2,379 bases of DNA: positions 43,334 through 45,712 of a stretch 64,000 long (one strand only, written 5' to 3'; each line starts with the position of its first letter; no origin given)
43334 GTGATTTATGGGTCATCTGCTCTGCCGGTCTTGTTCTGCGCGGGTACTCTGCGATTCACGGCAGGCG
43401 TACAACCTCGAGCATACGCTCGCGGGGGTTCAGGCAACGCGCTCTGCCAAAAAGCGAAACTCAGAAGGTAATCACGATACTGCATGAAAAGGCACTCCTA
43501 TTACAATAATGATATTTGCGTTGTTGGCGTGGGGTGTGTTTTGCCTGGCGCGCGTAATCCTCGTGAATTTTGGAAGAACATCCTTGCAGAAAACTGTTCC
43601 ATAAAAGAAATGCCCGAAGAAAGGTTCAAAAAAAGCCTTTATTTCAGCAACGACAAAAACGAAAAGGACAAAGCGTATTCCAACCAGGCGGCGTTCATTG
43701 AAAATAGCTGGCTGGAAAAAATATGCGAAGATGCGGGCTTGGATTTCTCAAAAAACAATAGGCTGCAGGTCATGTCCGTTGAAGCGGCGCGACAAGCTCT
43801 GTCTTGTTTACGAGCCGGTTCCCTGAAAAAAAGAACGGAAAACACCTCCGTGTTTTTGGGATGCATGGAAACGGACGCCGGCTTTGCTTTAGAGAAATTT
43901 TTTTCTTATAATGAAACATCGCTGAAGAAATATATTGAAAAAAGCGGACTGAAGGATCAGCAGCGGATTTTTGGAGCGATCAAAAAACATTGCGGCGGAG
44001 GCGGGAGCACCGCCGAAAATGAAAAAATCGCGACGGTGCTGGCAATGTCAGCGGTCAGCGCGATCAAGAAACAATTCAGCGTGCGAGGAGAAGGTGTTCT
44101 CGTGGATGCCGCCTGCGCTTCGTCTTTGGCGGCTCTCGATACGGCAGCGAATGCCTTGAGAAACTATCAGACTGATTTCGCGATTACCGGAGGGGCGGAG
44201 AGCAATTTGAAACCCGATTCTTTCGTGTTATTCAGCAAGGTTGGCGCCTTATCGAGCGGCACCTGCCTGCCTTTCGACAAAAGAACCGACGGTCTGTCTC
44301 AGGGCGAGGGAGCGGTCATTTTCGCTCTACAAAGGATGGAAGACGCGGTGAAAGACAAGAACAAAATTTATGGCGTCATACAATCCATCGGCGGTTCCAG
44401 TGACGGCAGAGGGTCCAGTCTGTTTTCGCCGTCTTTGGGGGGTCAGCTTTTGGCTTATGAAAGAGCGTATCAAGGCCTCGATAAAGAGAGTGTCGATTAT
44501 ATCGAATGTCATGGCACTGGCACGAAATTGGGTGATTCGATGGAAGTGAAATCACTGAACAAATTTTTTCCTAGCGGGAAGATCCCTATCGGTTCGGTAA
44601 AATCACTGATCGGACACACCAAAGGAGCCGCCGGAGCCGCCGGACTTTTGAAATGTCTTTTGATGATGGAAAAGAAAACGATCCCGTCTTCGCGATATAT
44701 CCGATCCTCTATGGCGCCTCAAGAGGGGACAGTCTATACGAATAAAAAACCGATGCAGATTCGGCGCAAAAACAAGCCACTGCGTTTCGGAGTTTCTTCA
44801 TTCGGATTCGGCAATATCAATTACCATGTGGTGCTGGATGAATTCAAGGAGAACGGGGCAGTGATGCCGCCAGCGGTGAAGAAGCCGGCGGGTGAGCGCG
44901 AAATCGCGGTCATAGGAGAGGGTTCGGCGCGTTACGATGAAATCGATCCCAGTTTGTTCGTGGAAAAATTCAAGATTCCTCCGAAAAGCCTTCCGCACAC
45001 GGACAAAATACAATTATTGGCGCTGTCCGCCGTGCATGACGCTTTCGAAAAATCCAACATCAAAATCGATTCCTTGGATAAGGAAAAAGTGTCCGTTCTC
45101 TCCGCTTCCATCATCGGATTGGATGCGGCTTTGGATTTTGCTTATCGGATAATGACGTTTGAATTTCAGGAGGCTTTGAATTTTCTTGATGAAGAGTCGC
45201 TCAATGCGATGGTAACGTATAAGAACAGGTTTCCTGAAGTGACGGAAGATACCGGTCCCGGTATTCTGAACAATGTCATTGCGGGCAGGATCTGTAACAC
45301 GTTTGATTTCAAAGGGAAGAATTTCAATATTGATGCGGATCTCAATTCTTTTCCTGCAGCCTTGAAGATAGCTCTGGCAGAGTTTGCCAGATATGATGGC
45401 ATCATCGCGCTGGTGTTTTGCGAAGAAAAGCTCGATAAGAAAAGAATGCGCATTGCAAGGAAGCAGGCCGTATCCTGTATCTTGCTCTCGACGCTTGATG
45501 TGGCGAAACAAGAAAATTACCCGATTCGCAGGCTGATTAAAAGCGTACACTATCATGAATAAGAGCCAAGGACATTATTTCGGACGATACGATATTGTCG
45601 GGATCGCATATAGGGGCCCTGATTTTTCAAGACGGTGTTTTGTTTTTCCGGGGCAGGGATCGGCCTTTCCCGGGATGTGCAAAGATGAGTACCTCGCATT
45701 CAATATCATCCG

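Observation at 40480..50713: Compact PUFA-synthase-like / iterative type I PKS lipid-biosynthesis locus with no enoyl reductase or thioesterase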

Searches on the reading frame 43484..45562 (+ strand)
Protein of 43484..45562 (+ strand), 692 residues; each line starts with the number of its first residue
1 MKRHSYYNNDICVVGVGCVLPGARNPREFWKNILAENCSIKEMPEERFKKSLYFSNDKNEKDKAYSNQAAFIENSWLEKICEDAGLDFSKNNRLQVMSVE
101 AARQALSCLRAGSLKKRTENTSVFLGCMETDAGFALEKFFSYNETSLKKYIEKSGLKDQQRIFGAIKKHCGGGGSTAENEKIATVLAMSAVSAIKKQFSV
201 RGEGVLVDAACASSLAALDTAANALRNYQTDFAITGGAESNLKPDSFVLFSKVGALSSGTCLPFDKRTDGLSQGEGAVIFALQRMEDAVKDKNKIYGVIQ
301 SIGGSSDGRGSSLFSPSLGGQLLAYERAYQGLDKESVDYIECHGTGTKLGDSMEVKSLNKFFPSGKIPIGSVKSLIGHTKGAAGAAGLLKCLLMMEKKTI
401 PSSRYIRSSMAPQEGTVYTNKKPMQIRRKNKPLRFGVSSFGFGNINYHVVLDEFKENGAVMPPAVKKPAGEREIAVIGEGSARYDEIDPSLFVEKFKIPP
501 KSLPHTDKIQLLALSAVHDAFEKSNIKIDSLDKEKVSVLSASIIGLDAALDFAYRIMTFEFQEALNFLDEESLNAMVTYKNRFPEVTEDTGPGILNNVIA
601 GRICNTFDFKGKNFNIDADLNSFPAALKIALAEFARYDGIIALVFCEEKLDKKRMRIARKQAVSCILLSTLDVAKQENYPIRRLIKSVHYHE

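Call 3: search_protein_families(library=pfam, proteins=[window:43484-45562:+], max_evalue=0.01)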
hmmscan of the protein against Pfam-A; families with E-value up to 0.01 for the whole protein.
window:43484-45562:+ (692 aa): 4 families
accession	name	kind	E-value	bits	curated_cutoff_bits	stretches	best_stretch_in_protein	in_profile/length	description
PF00109.32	ketoacyl-synt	-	1.3e-51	176.1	20.8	2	9-288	2-252/252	Beta-ketoacyl synthase, N-terminal domain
PF02801.28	Ketoacyl-synt_C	-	3.1e-31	108.3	20.8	1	296-403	1-115/119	Beta-ketoacyl synthase, C-terminal domain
PF16197.11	KAsynt_C_assoc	-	4.2e-05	24.3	33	1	413-459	9-51/111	Ketoacyl-synthetase C-terminal extension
PF00108.29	Thiolase_N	-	0.0065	16.3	26.4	0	197-240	71-114/260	Thiolase, N-terminal domain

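Call 10: find_homologous_proteins(query=window:43484-45562:+)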
Query window:43484-45562:+ (692 aa): 1794 proteins with E <= 0.001 among 8000 candidates; the best 120 are listed.
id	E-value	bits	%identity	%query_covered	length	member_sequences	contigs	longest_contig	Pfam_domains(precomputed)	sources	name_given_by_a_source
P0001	0.0e+0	1552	100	100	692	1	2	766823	PF00109.33,PF02801.29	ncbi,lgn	ncbi:MAG: beta-ketoacyl synthase N-terminal-like domain-containing protein [Candidatus Moraniibacter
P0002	0.0e+0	1160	74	100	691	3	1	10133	PF00109.33,PF02801.29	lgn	-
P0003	0.0e+0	1157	75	100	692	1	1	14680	PF00109.33,PF02801.29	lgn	-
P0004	0.0e+0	1031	66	100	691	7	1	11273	PF00109.33,PF02801.29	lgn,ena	-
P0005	0.0e+0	1030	67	100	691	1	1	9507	PF00109.33,PF02801.29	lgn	-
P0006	1.4e-295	1000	65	100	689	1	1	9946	PF00109.33,PF02801.29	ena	-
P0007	3.5e-293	992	64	100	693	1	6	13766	PF00109.33,PF02801.29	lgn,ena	-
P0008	1.8e-291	986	64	100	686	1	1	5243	PF00109.33,PF02801.29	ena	-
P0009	8.1e-288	974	63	100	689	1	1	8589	PF00109.33,PF02801.29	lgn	-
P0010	3.9e-287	972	63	100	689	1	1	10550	PF00109.33,PF02801.29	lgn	-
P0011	2.8e-285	966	63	100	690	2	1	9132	PF00109.33,PF02801.29,PF16197.12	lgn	-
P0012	3.6e-280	949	60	100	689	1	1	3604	PF00109.33,PF02801.29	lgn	-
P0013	3.9e-279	946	61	100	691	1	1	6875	PF00109.33,PF02801.29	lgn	-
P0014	1.5e-275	934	61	99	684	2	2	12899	PF00109.33,PF02801.29,PF16197.12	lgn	-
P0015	3.4e-274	929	61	100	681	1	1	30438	PF00109.33,PF02801.29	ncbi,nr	ncbi:MAG: hypothetical protein NUV49_01680 [Patescibacteria group bacterium]|nr:hypothetical protein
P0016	7.6e-274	928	61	100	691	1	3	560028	PF00109.33,PF02801.29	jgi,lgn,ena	-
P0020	6.0e-268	909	59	100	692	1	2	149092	PF00109.33,PF02801.29,PF16197.12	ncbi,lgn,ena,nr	ncbi:MAG: hypothetical protein KAV41_02625 [Candidatus Pacebacteria bacterium]|nr:hypothetical prote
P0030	5.1e-257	873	57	100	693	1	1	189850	PF00109.33,PF02801.29,PF16197.12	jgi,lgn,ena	-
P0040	8.5e-203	694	48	99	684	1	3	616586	PF00109.33,PF02801.29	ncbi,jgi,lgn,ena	-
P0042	5.8e-182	625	44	100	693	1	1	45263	PF00109.33,PF02801.29,PF16197.12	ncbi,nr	ncbi:MAG: hypothetical protein HQK78_01735 [Desulfobacterales bacterium]|nr:hypothetical protein [De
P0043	2.5e-179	616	43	98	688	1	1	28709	PF00109.33,PF02801.29,PF16197.12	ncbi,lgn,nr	ncbi:MAG: beta-ketoacyl synthase N-terminal-like domain-containing protein [Nanoarchaeota archaeon]|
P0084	6.2e-145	502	40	95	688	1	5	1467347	PF00109.33,PF02801.29,PF16197.12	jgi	jgi:acyl transferase domain-containing protein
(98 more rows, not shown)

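Call 11: search_protein_families(library=ncbifam, proteins=[window:43484-45562:+], max_evalue=0.1)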
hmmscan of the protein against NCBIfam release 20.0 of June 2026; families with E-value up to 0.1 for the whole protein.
window:43484-45562:+ (692 aa): 33 families (the best 25 are shown)
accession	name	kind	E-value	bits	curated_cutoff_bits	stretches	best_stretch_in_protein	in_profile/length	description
TIGR02813.1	omega_3_PfaA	subfamily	6.4e-84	281.9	1010.1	2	10-456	8-464/2582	polyketide-type polyunsaturated fatty acid synthase PfaA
NF045894.1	PKS_plus_SDR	equivalog_domain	6.6e-66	222.8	1740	2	186-459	147-432/1515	type I polyketide synthase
NF040607.1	mycolic_Pks13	equivalog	2.3e-58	197.7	2100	2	195-467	255-539/1680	polyketide synthase Pks13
NF041183.1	Pks2_ls1_myc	equivalog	2.1e-49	167.4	2400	2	192-459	154-430/2086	sulfolipid-1 biosynthesis phthioceranic/hydroxyphthioceranic acid synthase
TIGR03150.1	fabF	equivalog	2.8e-45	154.7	493.75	2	182-451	132-406/407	beta-ketoacyl-ACP synthase II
NF005589.0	PRK07314.1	subfamily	8.1e-41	140.1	387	1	188-453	141-411/413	beta-ketoacyl-ACP synthase II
NF004618.0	PRK05952.1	equivalog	3.3e-40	138.2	455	1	180-452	116-381/384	beta-ketoacyl-ACP synthase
NF053555.1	prodigi_MBC_PigJ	equivalog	1.2e-37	129.7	900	1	193-452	495-757/759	prodigiosin MBC biosynthesis protein PigJ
NF006618.0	PRK09185.1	subfamily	6.8e-36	124.1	407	1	187-452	137-391/394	beta-ketoacyl-ACP synthase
NF004970.0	PRK06333.1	subfamily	2e-35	122.5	525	1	183-455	145-423/424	beta-ketoacyl-ACP synthase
NF006274.0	PRK08439.1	equivalog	8.9e-34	116.9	621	1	194-451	145-403/406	beta-ketoacyl-ACP synthase II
NF005490.0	PRK07103.1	equivalog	1.1e-33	116.9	445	1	189-453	147-412/414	polyketide beta-ketoacyl:acyl carrier protein synthase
NF005076.0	PRK06501.1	equivalog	3.1e-33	115.3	629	1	186-452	149-421/425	beta-ketoacyl-ACP synthase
NF058662.1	cispenta_AmcF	equivalog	1.5e-32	113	325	1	192-450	110-366/369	cispentacin biosynthesis acyltransferase subunit AmcF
NF005935.0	PRK07967.1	equivalog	1e-30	107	630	1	186-455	137-405/406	beta-ketoacyl-ACP synthase I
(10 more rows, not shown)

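Call 13: find_encoding_contigs(protein=P0016, flank=10000, max_places=2)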
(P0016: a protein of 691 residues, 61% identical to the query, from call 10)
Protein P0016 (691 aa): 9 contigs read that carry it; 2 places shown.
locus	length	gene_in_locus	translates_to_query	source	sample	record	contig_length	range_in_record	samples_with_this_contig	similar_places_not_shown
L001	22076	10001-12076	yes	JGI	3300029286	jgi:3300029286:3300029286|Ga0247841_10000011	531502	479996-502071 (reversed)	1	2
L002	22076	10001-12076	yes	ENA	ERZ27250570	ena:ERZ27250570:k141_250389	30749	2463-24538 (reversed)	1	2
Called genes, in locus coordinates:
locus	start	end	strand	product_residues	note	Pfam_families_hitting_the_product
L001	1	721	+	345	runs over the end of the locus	PF00437:T2SSE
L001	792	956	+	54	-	PF05635:23S_rRNA_IVP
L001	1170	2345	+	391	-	PF00482:T2SSF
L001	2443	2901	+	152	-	PF07963:N_methyl, PF08334:T2SSG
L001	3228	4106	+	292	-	PF06750:A24_N_bact, PF01478:Peptidase_A24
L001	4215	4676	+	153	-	PF12019:GspH (weak)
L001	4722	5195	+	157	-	-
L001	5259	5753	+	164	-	PF07963:N_methyl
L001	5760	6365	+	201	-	PF25788:Ig_Rha78A_N (weak)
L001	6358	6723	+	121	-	-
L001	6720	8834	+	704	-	PF22745:Nlig-Ia, PF01653:DNA_ligase_aden, PF03120:OB_DNA_ligase, PF14520:HHH_5 (faint), PF12826:HHH_2, PF00533:BRCT, PF12738:PTCB-BRCT (weak)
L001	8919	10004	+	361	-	PF07786:HGSNAT_cat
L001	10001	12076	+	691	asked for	PF00109:ketoacyl-synt, PF02801:Ketoacyl-synt_C, PF00109:ketoacyl-synt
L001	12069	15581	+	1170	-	PF00698:Acyl_transf_1, PF21394:Beta-ketacyl_N (faint), PF00106:adh_short, PF08659:KR, PF13561:adh_short_C2 (weak), PF21089:PKS_DH_N, PF14765:PS-DH (weak)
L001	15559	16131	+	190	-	PF01648:ACPS (weak)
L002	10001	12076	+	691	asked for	PF00109:ketoacyl-synt, PF02801:Ketoacyl-synt_C, PF00109:ketoacyl-synt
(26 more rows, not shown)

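Call 14: find_encoding_contigs(protein=P0040, flank=10000, max_places=2)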
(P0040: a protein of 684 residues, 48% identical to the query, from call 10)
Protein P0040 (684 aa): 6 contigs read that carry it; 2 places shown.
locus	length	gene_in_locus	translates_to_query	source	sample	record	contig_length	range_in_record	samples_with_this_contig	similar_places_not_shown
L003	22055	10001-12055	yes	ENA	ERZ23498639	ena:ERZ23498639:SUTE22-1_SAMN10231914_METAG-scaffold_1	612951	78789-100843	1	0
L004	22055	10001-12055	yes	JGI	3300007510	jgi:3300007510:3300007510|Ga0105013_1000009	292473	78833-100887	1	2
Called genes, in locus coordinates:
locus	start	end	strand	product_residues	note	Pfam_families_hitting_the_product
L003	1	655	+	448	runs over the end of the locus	-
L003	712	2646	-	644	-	PF02310:B12-binding, PF04055:Radical_SAM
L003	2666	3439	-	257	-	-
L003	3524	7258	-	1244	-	-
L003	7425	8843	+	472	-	PF04055:Radical_SAM, PF13353:Fer4_12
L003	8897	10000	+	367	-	PF07786:HGSNAT_cat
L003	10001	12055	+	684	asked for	PF00109:ketoacyl-synt, PF02801:Ketoacyl-synt_C, PF00109:ketoacyl-synt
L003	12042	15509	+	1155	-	PF00698:Acyl_transf_1, PF00550:PP-binding (weak), PF00106:adh_short, PF08659:KR, PF21089:PKS_DH_N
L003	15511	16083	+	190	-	PF01648:ACPS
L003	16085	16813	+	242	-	PF02525:Flavodoxin_2, PF03358:FMN_red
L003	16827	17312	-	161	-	PF00583:Acetyltransf_1, PF13508:Acetyltransf_7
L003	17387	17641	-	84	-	-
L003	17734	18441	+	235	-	-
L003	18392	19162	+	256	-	-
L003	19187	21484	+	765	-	PF04055:Radical_SAM, PF19156:DUF5838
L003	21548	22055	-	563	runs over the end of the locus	PF04055:Radical_SAM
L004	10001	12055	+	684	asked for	PF00109:ketoacyl-synt, PF02801:Ketoacyl-synt_C, PF00109:ketoacyl-synt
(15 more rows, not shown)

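Call 15: find_encoding_contigs(protein=P0042, flank=10000, max_places=1)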
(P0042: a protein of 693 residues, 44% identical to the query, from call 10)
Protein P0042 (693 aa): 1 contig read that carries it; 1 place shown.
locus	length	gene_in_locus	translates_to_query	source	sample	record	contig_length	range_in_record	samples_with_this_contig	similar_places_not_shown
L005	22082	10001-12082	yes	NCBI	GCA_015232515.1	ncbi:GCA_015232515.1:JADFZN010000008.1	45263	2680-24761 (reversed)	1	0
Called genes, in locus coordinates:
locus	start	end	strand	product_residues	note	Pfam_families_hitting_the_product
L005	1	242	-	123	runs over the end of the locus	PF17761:DUF1016_N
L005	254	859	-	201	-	PF02661:Fic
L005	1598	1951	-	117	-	PF02452:PemK_toxin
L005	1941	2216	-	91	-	-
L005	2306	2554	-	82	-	PF09723:Zn_ribbon_8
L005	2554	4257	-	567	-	PF02463:SMC_N, PF13476:AAA_23, PF13555:AAA_29 (weak)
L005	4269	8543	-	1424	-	PF22673:MCP-like_PDC_1 (weak), PF00672:HAMP (faint), PF01590:GAF (weak), PF13185:GAF_2, PF00512:HisKA, PF03709:OKR_DC_1_N (faint), PF02518:HATPase_c, PF00072:Response_reg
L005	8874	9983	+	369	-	-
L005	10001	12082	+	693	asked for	PF00109:ketoacyl-synt, PF02801:Ketoacyl-synt_C, PF16197:KAsynt_C_assoc (faint)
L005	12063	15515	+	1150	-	PF00698:Acyl_transf_1, PF00106:adh_short, PF08659:KR, PF13561:adh_short_C2 (weak), PF21089:PKS_DH_N, PF14765:PS-DH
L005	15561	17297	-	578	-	PF01637:ATPase_2 (weak), PF04471:Mrr_cat (faint)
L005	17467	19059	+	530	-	PF14516:AAA_35 (weak), PF01637:ATPase_2 (faint), PF13401:AAA_22 (weak), PF24883:NPHP3_N (faint)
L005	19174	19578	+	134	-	-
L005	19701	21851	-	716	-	-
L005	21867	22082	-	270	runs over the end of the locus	-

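Call 16: find_encoding_contigs(protein=P0084, flank=10000, max_places=1)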
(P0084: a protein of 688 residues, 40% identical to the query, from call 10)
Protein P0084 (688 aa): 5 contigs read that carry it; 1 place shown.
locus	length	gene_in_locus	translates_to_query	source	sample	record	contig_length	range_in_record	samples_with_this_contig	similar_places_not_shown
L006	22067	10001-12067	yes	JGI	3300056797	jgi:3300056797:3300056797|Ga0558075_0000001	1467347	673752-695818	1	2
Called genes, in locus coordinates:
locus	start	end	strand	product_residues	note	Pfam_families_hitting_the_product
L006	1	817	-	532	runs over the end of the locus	-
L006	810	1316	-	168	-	-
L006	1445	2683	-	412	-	-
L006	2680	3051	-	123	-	PF03891:DUF333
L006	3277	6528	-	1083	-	PF13884:Peptidase_S74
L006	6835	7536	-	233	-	PF01648:ACPS (weak)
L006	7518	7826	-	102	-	-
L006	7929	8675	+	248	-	-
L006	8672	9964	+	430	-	-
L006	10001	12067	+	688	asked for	PF00109:ketoacyl-synt, PF02801:Ketoacyl-synt_C, PF16197:KAsynt_C_assoc (weak), PF00109:ketoacyl-synt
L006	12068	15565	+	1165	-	PF00698:Acyl_transf_1, PF00106:adh_short (weak), PF08659:KR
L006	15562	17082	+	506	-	PF00070:Pyr_redox (weak), PF00890:FAD_binding_2, PF01266:DAO, PF01494:FAD_binding_3 (weak), PF01593:Amino_oxidase, PF01946:Thi4 (weak), PF12831:FAD_oxidored, PF13450:NAD_binding_8, +3 more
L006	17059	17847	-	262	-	PF04116:FA_hydroxylase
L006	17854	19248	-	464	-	-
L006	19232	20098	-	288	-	PF16694:Cytochrome_P460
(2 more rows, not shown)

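Call 17: find_encoding_contigs(protein=P0043, flank=10000, max_places=1)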
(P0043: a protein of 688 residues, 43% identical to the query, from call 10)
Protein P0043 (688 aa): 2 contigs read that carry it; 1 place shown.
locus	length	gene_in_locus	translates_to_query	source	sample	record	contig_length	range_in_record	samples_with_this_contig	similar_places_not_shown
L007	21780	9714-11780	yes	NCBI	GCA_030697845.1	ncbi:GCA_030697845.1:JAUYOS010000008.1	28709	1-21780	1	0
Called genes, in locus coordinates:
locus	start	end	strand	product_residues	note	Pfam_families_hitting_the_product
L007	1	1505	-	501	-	PF01079:Hint (weak), PF08517:AXH (weak)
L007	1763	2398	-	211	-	PF01553:Acyltransferase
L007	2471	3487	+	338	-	-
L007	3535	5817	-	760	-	-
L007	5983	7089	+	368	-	PF07786:HGSNAT_cat (weak)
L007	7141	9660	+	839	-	PF04820:Trp_halogenase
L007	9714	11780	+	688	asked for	PF00109:ketoacyl-synt, PF02801:Ketoacyl-synt_C, PF16197:KAsynt_C_assoc (weak), PF00109:ketoacyl-synt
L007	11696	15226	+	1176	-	PF00698:Acyl_transf_1, PF00106:adh_short, PF08659:KR, PF21089:PKS_DH_N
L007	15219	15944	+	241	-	PF01648:ACPS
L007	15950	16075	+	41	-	-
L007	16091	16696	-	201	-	PF01876:RNase_P_p30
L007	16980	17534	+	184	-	PF00352:TBP, PF11858:DUF3378 (faint), PF00352:TBP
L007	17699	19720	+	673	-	PF14551:MCM_N, PF17207:MCM_OB, PF00493:MCM, PF13191:AAA_16 (weak), PF01078:Mg_chelatase (weak), PF17855:MCM_lid, PF21120:, PF22798:DUF5817_CT (weak)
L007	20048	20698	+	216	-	PF01336:tRNA_anti-codon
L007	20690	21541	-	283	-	PF01944:SpoIIM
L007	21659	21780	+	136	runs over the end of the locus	PF01873:eIF-5_eIF-2B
